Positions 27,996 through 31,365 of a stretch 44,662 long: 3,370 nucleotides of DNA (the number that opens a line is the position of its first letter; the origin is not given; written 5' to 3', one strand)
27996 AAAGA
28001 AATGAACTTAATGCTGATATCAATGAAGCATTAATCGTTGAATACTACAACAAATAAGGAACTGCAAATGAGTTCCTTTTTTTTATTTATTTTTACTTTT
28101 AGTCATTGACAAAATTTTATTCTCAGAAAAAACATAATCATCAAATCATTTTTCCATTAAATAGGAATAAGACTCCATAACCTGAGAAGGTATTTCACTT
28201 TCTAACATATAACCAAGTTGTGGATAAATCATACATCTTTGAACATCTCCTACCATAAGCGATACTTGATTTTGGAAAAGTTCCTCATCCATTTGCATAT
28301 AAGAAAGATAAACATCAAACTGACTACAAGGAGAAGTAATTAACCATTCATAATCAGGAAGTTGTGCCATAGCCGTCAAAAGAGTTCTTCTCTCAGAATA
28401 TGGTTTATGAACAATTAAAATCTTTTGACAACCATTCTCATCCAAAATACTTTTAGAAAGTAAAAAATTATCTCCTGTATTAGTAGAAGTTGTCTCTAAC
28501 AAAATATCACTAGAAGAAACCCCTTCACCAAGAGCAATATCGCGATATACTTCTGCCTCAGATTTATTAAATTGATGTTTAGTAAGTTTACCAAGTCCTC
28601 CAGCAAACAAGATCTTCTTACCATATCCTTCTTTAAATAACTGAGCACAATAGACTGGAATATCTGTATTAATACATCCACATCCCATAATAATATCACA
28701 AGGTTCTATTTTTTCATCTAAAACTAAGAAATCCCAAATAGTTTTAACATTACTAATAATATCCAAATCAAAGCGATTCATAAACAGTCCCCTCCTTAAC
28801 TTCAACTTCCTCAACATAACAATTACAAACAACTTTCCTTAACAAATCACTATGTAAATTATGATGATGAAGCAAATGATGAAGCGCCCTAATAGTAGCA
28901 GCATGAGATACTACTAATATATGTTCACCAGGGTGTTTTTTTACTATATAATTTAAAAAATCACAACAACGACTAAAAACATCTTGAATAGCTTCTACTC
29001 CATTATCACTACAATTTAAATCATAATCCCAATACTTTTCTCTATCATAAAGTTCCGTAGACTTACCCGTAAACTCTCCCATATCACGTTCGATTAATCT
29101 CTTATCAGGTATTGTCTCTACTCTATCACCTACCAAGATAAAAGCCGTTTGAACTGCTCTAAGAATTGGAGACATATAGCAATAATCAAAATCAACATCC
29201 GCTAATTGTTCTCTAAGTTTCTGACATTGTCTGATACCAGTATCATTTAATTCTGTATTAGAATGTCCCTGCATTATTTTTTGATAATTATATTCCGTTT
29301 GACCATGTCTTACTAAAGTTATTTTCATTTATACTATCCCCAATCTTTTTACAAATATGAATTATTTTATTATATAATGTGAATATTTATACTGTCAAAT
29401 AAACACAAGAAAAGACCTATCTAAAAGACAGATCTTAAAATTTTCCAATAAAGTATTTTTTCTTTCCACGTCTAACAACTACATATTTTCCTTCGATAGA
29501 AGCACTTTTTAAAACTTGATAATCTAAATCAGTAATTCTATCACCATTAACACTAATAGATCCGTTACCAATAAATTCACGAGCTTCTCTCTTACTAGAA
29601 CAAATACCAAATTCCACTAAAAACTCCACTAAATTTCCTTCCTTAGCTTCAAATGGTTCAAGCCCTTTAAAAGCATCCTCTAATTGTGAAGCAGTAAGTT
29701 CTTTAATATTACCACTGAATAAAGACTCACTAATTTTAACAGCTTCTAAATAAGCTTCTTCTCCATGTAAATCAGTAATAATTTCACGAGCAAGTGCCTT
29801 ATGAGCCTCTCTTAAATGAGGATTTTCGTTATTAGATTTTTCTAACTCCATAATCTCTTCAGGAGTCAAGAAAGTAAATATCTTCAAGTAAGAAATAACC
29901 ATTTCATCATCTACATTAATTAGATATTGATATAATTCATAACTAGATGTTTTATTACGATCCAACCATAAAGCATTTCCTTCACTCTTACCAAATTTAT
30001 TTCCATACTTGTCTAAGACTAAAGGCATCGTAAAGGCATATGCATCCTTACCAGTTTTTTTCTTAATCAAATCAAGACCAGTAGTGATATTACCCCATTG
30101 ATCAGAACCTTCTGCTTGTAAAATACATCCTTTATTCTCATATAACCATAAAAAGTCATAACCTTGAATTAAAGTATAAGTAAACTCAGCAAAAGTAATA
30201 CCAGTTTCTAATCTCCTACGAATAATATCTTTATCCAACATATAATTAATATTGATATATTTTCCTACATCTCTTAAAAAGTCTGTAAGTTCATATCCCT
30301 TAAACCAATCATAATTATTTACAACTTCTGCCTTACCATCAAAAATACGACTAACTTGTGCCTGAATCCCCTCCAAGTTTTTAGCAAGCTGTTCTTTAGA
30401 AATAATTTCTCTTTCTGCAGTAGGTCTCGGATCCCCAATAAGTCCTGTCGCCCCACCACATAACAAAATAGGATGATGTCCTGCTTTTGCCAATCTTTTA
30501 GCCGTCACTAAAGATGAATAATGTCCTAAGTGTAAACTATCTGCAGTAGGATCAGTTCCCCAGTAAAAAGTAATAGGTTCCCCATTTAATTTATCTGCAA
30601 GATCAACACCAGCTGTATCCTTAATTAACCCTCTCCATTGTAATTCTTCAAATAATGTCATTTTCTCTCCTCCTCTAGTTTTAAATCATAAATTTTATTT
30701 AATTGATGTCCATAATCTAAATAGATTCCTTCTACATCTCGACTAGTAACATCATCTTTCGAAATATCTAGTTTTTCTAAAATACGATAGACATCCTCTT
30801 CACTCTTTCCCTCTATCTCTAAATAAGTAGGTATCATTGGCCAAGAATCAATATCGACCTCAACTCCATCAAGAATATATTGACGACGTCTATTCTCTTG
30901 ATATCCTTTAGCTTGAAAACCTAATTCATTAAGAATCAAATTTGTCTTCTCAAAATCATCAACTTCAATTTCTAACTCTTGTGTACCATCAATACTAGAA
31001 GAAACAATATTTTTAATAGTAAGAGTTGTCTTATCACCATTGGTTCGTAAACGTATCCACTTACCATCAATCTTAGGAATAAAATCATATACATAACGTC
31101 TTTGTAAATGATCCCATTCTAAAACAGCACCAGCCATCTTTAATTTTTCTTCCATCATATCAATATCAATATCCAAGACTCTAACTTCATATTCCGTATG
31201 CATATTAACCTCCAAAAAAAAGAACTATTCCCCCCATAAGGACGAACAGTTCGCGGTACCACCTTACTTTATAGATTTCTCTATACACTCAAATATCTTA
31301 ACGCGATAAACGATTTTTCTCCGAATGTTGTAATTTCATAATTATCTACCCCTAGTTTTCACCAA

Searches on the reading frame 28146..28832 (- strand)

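Call 82: search_protein_families(library=pfam, proteins=[window:28146-28832:-], max_evalue=0.01)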
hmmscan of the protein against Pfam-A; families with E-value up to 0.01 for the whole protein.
window:28146-28832:- (228 aa): 1 family
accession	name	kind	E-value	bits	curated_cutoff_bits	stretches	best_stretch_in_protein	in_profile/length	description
PF02698.23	DUF218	-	3.6e-15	56.5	27.6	1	60-169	18-109/133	DUF218 domain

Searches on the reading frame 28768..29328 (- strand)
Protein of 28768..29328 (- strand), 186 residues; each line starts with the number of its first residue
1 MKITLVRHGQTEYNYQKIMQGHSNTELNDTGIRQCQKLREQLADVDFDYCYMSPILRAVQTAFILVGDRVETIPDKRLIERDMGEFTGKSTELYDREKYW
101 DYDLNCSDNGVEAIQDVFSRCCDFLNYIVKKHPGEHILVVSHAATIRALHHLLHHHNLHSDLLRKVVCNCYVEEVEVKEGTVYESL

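Call 82: search_protein_families(library=pfam, proteins=[window:28768-29328:-], max_evalue=0.01)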
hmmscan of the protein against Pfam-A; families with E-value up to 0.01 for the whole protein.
window:28768-29328:- (186 aa): 1 family
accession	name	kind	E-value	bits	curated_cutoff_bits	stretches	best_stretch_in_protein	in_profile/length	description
PF00300.27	His_Phos_1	-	8.9e-43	146.7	21.7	1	3-181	1-185/194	Histidine phosphatase superfamily (branch 1)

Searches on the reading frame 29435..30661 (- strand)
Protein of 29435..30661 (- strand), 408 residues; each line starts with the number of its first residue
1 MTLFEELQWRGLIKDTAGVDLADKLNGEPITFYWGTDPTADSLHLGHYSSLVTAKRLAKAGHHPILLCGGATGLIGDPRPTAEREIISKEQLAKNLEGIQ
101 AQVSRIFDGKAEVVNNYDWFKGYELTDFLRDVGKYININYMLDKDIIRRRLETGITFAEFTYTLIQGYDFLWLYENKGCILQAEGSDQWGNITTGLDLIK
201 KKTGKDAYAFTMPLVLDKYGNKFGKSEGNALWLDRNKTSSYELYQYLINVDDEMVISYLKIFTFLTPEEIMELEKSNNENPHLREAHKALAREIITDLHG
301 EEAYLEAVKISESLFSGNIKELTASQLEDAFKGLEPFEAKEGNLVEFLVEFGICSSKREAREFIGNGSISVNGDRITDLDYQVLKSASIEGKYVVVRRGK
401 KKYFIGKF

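Call 61: search_protein_families(library=pfam, proteins=[window:29435-30661:-], max_evalue=0.001)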
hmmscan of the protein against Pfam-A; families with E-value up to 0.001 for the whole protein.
window:29435-30661:- (408 aa): 3 families
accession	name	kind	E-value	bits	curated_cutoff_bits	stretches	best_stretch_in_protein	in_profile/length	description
PF00579.31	tRNA-synt_1b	-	5e-72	243.1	21.1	1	27-315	3-291/292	tRNA synthetases class I (W and Y)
PF22421.1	SYY_C-terminal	-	1.2e-27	96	27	1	327-405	2-82/83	Tyrosine--tRNA ligase SYY-like C-terminal domain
PF01479.30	S4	-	6.1e-09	35.9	22.8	1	344-385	3-44/48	S4 domain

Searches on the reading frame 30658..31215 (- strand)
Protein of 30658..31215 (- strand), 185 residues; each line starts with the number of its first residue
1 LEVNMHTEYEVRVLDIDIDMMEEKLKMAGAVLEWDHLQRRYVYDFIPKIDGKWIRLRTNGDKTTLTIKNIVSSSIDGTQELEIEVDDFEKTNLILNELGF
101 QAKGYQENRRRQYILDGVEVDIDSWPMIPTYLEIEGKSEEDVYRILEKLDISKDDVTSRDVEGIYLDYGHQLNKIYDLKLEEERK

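Call 61: search_protein_families(library=pfam, proteins=[window:30658-31215:-], max_evalue=0.001)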
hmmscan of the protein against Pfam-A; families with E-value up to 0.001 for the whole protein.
window:30658-31215:- (185 aa): 1 family
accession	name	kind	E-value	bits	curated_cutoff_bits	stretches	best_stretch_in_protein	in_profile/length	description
PF01928.26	CYTH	-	1.7e-09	38.2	23.2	1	48-149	48-161/179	CYTH domain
